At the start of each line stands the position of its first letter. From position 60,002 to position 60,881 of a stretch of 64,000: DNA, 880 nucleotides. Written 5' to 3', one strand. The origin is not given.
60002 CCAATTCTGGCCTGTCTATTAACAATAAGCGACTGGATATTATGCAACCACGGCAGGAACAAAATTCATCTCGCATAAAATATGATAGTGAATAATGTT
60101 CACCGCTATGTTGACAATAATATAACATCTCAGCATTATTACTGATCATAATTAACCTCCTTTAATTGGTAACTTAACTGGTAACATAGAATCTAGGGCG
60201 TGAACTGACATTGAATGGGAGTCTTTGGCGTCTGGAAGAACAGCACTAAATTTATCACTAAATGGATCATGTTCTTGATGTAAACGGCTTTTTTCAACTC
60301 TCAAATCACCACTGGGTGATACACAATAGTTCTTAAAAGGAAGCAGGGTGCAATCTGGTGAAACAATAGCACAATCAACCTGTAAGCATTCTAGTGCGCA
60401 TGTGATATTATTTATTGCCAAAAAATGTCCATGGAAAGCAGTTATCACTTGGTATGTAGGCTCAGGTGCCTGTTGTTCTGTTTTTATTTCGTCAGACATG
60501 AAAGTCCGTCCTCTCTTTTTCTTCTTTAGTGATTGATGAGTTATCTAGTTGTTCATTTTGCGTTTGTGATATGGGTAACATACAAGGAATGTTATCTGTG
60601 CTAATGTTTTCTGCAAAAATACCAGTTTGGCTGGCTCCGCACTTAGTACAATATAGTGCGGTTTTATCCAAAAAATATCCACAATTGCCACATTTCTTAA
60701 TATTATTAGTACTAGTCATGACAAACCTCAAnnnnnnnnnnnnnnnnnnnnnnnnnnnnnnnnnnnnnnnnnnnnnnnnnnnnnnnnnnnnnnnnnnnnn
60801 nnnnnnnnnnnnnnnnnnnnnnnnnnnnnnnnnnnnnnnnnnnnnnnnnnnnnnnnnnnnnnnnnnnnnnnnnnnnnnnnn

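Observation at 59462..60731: TrpR-family repressor with a TrpR-operator-like perfect palindrome, adjacent to a coupled operon of three small Cys-rich proteins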

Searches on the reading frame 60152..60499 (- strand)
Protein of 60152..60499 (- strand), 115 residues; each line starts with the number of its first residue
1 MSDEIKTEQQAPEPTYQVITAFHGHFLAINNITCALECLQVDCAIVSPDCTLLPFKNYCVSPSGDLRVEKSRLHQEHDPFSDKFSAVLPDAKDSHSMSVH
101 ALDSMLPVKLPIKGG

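Call 5: search_protein_families(library=pfam, proteins=[window:60152-60499:-], max_evalue=0.1)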
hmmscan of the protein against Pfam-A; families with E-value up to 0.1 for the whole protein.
window:60152-60499:- (115 aa): 0 families

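Call 17: find_encoding_contigs(protein=window:60152-60499:-, flank=6000, max_places=10)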
Protein window:60152-60499:- (115 aa): no gene with exactly this product is on record in the collection.

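Call 19: find_homologous_proteins(query=window:60152-60499:-, max_evalue=0.01)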
Query window:60152-60499:- (115 aa): 1 proteins with E <= 0.01 among 2 candidates.
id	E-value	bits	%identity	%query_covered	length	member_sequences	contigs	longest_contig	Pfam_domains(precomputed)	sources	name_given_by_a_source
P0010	1.8e-72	258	100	100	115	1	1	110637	-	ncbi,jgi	jgi:hypothetical protein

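Call 28: search_protein_families(library=ncbifam, proteins=[window:60152-60499:-], max_evalue=0.01)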
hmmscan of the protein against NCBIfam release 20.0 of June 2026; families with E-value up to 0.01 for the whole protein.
window:60152-60499:- (115 aa): 0 families

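Call 54: predict_structure(protein=window:60152-60499:-)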
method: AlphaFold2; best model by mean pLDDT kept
length: 115 residues; sequences in the alignment: 1
mean_pLDDT: 39.6   pTM: 0.26
mean pLDDT of the five models: 39.6, 36.7, 34.6, 33.4, 30.4
residues with pLDDT >= 90: 0; 70-90: 0; 50-70: 21; < 50: 94
segments of 3 or more residues with pLDDT < 50: 9-24, 46-115
pLDDT, mean of each block of 10 residues (from residue 1): 52 39 46 53 46 39 36 34 29 31 31 37
secondary structure, 60 per line:
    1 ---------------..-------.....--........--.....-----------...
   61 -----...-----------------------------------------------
elements in order: E25-29 E32-39 E42-46 E58-60 E66-68
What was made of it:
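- Tried and rejected: AlphaFold2 on gene B alone gave mean pLDDT 39.6, which is unusable, so no fold search was run (call 54).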

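Call 57: search_protein_representatives(protein=window:60152-60499:-)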
Query: 115 residues. Proteins with E-value up to 0.001 (for the whole library): 4; up to 1e-10: 2; up to 1e-30: 1. The best 4 are listed.
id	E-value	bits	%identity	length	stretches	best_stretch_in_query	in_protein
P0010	5.6e-73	258.4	100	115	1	1-115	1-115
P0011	7.7e-11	58.2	40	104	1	20-108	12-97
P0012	1.1e-08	51.2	38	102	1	12-109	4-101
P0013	4.1e-06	43.0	44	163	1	20-74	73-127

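Call 59: find_encoding_contigs(protein=P0013, flank=6000, max_places=4)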
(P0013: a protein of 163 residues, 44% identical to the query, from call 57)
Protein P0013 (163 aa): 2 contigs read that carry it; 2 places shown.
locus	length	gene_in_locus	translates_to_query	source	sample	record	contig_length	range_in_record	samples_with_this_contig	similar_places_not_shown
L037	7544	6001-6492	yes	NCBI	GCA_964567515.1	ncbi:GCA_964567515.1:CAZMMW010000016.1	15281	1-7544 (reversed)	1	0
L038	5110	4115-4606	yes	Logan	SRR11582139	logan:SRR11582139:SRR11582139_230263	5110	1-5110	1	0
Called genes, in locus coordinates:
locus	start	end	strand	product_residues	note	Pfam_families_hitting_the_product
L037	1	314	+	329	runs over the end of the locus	PF03462:PCRF, PF00472:RF-1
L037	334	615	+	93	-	-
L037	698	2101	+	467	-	PF03772:Competence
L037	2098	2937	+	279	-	PF25281:MBL_MAP1B (weak), PF00753:Lactamase_B, PF12706:Lactamase_B_2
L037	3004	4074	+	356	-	PF01637:ATPase_2 (weak), PF13207:AAA_17 (faint), PF00406:ADK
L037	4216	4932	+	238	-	PF00535:Glycos_transf_2, PF10111:Glyco_tranf_2_2, PF13641:Glyco_tranf_2_3 (weak)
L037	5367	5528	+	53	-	-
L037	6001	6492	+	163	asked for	-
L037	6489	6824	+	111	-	-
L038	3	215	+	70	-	?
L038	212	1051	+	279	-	PF25281:MBL_MAP1B (weak), PF00753:Lactamase_B, PF12706:Lactamase_B_2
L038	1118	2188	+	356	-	PF01637:ATPase_2 (weak), PF13207:AAA_17 (faint), PF00406:ADK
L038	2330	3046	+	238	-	PF00535:Glycos_transf_2, PF10111:Glyco_tranf_2_2, PF13641:Glyco_tranf_2_3 (weak)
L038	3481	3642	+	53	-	-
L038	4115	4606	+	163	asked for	-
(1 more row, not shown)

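Call 60: find_encoding_contigs(protein=P0011, flank=6000, max_places=4)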
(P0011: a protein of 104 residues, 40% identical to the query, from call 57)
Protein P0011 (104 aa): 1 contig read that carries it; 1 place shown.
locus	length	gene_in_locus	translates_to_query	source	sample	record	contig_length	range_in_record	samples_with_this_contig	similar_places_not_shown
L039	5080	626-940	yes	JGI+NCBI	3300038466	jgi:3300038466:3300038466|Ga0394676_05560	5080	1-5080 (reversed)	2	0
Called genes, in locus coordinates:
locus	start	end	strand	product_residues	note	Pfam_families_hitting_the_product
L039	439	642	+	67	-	-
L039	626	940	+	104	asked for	-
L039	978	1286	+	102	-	-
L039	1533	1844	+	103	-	PF01371:Trp_repressor, PF13384:HTH_23 (faint), PF13936:HTH_38 (weak)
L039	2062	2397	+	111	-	-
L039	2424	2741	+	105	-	-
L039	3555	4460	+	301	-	PF13489:Methyltransf_23, PF13649:Methyltransf_25, PF13847:Methyltransf_31, PF08241:Methyltransf_11, PF08242:Methyltransf_12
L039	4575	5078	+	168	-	?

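Call 61: find_encoding_contigs(protein=P0012, flank=6000, max_places=4)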
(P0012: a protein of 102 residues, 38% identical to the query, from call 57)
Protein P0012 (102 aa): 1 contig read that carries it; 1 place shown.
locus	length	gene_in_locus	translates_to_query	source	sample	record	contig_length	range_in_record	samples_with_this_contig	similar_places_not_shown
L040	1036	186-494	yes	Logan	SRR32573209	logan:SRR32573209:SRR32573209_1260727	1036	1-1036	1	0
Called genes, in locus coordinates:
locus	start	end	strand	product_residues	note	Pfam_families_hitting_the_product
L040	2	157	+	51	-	?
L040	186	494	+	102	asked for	-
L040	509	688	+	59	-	-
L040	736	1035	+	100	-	?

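Call 100: search_protein_families(library=padloc, proteins=[window:60152-60499:-, P0013], max_evalue=0.01)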
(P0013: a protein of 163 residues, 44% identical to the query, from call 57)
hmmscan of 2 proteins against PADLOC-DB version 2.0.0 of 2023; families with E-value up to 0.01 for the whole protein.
window:60152-60499:- (115 aa): 0 families

P0013 (163 aa): 0 families

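Call 101: search_protein_families(library=phrogs, proteins=[window:60152-60499:-, P0013], max_evalue=0.01)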
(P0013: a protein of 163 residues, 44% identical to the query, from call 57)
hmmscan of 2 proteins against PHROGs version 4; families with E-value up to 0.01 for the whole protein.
window:60152-60499:- (115 aa): 0 families

P0013 (163 aa): 0 families

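Call 104: search_solved_structures(query=A12, max_evalue=10)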
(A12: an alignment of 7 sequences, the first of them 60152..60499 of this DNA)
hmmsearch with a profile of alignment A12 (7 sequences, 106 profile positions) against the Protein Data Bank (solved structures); distinct sequences matched with E-value up to 10: 0.

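Call 105: search_protein_families(library=pfam, alignment_id=A12, max_evalue=1)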
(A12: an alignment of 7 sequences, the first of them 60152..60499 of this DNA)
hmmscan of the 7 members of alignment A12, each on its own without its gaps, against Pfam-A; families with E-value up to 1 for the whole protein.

A. member 1, window:60152-60499:- (115 aa): 0 families

B. families by the number of members that match (of 7 scanned): 0 families
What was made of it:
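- Tried and rejected: Gene B has no Pfam or PDB match by profile (calls 104, 105).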

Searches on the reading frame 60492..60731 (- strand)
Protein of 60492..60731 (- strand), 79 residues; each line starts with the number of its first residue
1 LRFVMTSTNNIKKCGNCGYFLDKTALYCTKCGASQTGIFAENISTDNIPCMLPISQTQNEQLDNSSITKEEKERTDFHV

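Call 5: search_protein_families(library=pfam, proteins=[window:60492-60731:-], max_evalue=0.1)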
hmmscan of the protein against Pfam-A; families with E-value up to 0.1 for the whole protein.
window:60492-60731:- (79 aa): 7 families
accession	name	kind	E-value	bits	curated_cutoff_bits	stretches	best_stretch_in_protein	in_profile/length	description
PF13240.11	Zn_Ribbon_1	-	0.0001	22.4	25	1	13-34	1-22/23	zinc-ribbon domain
PF00130.28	C1_1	-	0.0016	18.7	26.5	1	2-33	2-36/53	Phorbol esters/diacylglycerol binding domain (C1 domain)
PF12773.13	DZR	-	0.0032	18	27.3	1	13-32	26-45/45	Double zinc ribbon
PF17032.10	Zn_ribbon_15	-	0.0066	17.7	28.9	1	6-32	47-73/73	zinc-ribbon family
PF13248.11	Zn_ribbon_3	-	0.0084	16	27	1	12-33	3-24/26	zinc-ribbon domain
PF21349.2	RUBY_RBDX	-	0.054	13.4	26.5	0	13-35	2-26/30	Rubrerythrin, rubredoxin-like domain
PF08792.16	A2L_zn_ribbon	-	0.081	13.1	22.9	0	10-36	2-32/33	A2L zinc ribbon domain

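Call 28: search_protein_families(library=ncbifam, proteins=[window:60492-60719:-], max_evalue=0.01)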
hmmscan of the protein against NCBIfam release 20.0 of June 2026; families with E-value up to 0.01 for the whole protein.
window:60492-60719:- (75 aa): 1 family
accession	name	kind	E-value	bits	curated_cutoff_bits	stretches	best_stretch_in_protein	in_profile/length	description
NF041910.1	HVO_0416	equivalog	0.0096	15.8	80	0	5-28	32-55/58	HVO_0416 family zinc finger protein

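Call 100: search_protein_families(library=padloc, proteins=[window:60492-60719:-], max_evalue=0.01)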
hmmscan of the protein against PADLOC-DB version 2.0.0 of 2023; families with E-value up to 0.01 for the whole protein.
window:60492-60719:- (75 aa): 0 families

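Call 101: search_protein_families(library=phrogs, proteins=[window:60492-60719:-], max_evalue=0.01)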
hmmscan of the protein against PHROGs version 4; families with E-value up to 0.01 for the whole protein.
window:60492-60719:- (75 aa): 1 family
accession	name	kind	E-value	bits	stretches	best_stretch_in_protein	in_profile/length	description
phrog_2546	-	unknown function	0.00053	21.3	1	9-68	2-58/180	-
